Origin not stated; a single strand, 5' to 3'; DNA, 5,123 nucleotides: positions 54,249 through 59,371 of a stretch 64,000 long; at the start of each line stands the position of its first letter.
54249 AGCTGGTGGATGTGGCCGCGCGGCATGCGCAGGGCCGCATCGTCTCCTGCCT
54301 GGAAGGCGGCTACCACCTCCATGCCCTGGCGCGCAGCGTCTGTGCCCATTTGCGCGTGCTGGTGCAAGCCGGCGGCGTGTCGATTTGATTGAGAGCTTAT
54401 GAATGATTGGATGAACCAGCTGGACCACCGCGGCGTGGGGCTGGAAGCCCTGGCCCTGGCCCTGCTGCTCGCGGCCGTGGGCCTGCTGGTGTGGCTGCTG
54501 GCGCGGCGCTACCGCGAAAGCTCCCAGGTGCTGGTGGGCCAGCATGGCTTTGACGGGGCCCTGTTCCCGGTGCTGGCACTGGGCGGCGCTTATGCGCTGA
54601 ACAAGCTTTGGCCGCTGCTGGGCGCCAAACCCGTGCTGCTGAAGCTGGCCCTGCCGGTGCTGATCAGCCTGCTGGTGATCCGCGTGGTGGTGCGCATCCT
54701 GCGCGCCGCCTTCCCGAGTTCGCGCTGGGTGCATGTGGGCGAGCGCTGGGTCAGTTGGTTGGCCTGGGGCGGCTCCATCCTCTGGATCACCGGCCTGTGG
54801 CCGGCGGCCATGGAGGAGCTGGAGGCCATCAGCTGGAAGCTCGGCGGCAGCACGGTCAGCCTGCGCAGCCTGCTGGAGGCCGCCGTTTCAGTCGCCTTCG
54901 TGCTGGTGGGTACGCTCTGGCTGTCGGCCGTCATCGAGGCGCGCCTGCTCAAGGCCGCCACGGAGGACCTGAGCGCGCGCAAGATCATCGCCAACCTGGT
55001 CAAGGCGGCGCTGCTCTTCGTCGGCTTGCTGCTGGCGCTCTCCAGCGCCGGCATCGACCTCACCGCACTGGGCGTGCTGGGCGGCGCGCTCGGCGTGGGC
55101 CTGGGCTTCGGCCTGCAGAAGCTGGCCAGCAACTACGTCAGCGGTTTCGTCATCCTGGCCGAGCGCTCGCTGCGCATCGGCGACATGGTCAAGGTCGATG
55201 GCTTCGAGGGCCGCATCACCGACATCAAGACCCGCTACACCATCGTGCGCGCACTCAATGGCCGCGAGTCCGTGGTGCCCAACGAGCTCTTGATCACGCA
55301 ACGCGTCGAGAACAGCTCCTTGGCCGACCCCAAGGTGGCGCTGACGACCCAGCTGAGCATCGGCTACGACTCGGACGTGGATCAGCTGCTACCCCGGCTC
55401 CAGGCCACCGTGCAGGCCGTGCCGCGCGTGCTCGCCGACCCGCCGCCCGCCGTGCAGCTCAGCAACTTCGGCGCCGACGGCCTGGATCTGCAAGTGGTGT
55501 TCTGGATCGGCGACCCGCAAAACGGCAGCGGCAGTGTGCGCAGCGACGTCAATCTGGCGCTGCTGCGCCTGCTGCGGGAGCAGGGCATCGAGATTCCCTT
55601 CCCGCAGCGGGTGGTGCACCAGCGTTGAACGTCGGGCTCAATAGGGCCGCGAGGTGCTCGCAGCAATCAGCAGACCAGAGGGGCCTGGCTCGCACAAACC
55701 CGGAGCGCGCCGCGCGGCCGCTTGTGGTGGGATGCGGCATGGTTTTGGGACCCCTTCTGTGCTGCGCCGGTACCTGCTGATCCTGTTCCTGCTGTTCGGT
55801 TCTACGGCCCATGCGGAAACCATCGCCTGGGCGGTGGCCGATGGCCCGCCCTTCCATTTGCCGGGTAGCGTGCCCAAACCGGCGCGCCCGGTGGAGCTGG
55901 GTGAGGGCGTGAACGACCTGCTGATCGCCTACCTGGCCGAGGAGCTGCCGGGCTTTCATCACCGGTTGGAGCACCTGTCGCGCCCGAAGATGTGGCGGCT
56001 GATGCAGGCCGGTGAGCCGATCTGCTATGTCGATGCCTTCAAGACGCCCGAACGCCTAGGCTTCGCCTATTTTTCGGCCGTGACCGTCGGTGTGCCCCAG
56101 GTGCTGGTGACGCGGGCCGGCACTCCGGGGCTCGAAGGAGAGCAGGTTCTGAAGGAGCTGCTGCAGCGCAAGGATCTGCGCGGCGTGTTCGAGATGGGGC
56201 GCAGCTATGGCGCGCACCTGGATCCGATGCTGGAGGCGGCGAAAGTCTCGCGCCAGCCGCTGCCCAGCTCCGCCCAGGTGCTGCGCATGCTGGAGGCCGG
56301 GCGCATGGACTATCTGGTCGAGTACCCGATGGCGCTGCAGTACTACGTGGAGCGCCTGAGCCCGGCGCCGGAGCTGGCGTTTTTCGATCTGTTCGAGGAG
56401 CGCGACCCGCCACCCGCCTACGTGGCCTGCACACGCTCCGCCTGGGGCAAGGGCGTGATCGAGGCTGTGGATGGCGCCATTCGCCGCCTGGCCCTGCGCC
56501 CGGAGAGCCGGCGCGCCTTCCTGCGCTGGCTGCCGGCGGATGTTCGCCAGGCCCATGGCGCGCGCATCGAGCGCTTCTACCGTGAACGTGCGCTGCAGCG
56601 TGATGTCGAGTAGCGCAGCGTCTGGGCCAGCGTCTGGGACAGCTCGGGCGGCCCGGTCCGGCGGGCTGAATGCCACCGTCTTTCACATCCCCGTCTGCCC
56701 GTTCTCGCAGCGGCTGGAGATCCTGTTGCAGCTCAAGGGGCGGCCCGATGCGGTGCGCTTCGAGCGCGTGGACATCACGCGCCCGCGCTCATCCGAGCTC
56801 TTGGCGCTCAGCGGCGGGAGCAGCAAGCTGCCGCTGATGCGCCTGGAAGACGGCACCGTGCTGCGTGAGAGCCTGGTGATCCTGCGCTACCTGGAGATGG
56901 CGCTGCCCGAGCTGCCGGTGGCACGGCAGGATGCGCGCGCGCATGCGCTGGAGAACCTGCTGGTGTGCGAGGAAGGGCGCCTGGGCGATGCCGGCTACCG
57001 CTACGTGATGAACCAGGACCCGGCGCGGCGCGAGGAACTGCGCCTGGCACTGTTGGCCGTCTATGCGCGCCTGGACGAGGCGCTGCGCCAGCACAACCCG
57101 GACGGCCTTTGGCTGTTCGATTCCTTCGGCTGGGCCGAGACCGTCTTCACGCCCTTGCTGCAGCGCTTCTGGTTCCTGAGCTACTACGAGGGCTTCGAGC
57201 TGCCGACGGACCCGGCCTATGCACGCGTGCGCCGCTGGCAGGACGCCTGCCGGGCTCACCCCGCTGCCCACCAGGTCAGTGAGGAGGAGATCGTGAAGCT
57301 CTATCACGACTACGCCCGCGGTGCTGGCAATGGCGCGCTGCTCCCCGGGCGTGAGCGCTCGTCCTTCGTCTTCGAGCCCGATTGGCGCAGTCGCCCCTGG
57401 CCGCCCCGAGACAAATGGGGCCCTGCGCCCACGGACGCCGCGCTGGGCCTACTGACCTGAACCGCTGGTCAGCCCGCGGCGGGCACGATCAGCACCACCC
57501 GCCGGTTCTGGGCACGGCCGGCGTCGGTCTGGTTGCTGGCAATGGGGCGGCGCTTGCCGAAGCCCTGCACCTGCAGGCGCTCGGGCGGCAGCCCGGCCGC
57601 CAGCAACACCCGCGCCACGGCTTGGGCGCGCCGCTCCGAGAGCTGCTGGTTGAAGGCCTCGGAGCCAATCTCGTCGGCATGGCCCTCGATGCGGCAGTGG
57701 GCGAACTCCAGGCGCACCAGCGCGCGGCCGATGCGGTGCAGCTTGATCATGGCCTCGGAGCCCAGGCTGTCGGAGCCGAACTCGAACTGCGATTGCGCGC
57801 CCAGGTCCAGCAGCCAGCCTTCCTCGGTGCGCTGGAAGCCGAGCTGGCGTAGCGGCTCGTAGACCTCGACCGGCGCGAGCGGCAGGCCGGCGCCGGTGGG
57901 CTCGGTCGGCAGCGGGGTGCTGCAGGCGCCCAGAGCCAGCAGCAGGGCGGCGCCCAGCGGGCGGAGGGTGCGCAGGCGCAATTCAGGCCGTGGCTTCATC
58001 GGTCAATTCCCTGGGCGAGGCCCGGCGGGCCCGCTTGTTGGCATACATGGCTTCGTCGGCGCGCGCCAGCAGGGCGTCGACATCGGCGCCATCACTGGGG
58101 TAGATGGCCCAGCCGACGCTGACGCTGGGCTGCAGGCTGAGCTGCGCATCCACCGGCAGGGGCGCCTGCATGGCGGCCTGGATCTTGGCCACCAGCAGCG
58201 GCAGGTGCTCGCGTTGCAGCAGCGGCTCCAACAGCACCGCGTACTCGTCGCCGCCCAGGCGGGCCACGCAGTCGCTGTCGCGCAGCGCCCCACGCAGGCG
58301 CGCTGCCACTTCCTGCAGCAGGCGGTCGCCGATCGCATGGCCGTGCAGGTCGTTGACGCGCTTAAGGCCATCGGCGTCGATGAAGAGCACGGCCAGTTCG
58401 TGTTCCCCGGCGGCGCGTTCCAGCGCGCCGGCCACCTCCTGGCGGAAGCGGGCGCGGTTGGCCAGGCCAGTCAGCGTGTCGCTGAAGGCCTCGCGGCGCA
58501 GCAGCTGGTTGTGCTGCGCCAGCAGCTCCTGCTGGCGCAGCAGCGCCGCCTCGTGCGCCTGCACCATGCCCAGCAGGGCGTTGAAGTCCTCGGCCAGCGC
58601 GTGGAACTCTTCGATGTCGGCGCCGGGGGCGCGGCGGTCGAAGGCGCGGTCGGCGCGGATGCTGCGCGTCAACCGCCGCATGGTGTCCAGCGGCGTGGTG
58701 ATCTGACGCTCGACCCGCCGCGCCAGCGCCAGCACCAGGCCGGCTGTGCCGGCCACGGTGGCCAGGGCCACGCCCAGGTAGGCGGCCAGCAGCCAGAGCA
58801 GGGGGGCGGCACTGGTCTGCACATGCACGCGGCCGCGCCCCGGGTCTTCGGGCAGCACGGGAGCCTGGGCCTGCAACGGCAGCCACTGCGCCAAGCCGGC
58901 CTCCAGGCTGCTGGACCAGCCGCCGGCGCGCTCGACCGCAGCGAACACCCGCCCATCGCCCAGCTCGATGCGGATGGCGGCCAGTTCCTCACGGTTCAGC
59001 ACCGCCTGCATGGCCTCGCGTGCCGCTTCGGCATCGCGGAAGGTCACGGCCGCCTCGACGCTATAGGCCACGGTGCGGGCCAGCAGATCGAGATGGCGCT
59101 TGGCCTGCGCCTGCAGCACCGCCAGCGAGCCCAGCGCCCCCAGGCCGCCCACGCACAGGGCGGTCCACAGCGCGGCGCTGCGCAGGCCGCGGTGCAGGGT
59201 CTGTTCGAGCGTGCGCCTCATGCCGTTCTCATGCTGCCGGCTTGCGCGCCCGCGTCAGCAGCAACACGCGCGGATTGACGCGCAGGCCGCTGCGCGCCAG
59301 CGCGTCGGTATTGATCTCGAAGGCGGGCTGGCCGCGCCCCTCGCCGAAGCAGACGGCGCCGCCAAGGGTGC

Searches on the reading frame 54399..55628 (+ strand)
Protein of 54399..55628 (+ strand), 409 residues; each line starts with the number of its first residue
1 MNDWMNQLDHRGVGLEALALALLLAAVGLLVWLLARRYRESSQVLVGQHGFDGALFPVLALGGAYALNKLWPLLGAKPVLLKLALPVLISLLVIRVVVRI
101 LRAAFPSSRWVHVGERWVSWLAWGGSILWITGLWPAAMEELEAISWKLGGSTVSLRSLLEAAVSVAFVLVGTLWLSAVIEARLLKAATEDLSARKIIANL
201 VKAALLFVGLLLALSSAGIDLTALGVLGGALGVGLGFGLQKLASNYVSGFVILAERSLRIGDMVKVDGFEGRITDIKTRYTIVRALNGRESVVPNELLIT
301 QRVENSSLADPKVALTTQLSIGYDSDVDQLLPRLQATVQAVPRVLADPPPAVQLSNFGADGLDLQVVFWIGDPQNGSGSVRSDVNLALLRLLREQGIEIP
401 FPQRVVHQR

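Call 51: search_protein_families(library=pfam, proteins=[window:54399-55628:+], max_evalue=0.00001)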
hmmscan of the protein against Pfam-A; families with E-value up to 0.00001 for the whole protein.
window:54399-55628:+ (409 aa): 2 families
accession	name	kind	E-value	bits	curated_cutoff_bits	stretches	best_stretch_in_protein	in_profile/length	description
PF00924.24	MS_channel_2nd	-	7e-19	68.1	20.2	1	242-307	2-67/68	Mechanosensitive ion channel, beta-domain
PF21082.3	MS_channel_3rd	-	1.3e-08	35.6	21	1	316-399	2-88/88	Mechanosensitive ion channel MscS, C-terminal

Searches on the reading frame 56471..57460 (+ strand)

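Call 51: search_protein_families(library=pfam, proteins=[window:56471-57460:+], max_evalue=0.00001)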
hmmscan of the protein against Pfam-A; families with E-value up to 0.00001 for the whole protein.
window:56471-57460:+ (329 aa): 3 families
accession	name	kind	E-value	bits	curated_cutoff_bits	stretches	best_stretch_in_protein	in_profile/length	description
PF13409.12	GST_N_2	-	2.1e-14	54.3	25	1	75-142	1-68/70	Glutathione S-transferase, N-terminal domain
PF13417.12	GST_N_3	-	5e-12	46.4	22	1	71-144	2-70/75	Glutathione S-transferase, N-terminal domain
PF13410.11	GST_C_2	-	3.7e-06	27.4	24.9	1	185-256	2-66/69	Glutathione S-transferase, C-terminal domain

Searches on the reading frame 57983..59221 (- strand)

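Call 51: search_protein_families(library=pfam, proteins=[window:57983-59221:-], max_evalue=0.00001)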
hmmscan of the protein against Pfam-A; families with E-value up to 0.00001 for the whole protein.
window:57983-59221:- (412 aa): 2 families
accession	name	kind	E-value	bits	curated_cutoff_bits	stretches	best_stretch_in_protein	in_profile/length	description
PF00990.26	GGDEF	-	2.7e-39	135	23.8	1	245-400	1-159/161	Diguanylate cyclase, GGDEF domain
PF17152.10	CHASE8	-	4.6e-15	56.2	27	1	36-126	1-93/102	Periplasmic sensor domain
